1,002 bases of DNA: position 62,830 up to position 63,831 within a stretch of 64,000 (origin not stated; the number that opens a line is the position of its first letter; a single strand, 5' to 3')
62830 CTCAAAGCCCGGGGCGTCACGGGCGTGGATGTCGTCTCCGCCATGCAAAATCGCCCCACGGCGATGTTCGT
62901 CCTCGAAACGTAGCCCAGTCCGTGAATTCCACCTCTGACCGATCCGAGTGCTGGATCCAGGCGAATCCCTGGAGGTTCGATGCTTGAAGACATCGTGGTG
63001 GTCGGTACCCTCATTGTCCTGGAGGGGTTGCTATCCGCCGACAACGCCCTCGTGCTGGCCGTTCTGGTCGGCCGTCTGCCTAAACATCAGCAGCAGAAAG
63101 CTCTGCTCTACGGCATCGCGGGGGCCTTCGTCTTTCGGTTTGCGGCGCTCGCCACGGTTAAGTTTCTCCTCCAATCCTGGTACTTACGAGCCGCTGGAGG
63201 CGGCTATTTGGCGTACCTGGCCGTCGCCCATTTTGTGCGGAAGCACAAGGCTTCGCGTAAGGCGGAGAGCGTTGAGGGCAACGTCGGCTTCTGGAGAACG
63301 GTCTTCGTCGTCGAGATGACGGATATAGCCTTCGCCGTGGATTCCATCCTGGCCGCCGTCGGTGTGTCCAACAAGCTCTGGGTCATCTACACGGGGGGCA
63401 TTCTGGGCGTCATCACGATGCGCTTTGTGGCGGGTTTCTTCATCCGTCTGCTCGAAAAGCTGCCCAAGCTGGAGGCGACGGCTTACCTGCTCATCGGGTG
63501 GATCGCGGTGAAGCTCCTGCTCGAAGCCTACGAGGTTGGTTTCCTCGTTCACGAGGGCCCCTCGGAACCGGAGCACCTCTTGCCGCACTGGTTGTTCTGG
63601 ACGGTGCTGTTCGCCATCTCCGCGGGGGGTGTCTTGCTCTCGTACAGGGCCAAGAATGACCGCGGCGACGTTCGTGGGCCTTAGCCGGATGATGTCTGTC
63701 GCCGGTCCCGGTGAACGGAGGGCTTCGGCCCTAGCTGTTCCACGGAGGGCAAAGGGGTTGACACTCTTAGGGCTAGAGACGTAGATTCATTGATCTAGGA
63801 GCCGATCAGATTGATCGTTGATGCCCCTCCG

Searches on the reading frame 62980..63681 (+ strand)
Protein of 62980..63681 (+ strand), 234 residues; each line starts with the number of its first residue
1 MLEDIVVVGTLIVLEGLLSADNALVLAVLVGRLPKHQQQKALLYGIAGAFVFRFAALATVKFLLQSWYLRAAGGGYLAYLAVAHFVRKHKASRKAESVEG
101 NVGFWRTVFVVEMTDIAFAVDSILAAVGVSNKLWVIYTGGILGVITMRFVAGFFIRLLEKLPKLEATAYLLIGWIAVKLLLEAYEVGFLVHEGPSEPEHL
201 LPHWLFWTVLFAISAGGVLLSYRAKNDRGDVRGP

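Call 89: find_encoding_contigs(protein=window:62980-63681:+, flank=10000, max_places=4)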
Protein window:62980-63681:+ (234 aa): 3 contigs read that carry it; 1 place shown.
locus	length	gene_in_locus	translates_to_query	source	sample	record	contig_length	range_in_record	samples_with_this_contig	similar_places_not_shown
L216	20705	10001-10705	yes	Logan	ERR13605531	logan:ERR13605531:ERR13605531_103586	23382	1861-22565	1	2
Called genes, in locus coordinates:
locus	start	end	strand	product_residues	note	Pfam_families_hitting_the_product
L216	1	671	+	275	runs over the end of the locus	PF01694:Rhomboid, PF08551:DUF1751, PF20216:DUF6576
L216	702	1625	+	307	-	-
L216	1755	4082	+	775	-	PF19838:LptD_2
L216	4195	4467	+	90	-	PF00216:Bac_DNA_binding, PF18291:HU-HIG (weak)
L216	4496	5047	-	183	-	-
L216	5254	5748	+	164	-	PF02545:Maf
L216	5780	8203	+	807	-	PF17764:PriA_3primeBD, PF00270:DEAD, PF04851:ResIII (weak), PF18319:Zn_ribbon_PriA, PF00271:Helicase_C, PF18074:PriA_C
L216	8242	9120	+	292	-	PF00215:OMPdecase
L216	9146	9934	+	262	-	PF00753:Lactamase_B, PF23023:Anti-Pycsar_Apyc1 (weak), PF12706:Lactamase_B_2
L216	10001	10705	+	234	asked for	PF03741:TerC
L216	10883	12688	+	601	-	PF02563:Poly_export, PF10531:SLBB (weak), PF22461:SLBB_2 (faint), PF10531:SLBB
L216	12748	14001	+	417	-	PF02706:Wzz (weak), PF13807:GNVR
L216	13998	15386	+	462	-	PF01943:Polysacc_synt, PF13440:Polysacc_synt_3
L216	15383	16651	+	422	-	PF13439:Glyco_transf_4, PF13579:Glyco_trans_4_4, PF20706:GT4-conflict, PF00534:Glycos_transf_1, PF13692:Glyco_trans_1_4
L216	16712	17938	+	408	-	PF13439:Glyco_transf_4, PF13579:Glyco_trans_4_4, PF00534:Glycos_transf_1, PF13692:Glyco_trans_1_4, PF13524:Glyco_trans_1_2 (weak)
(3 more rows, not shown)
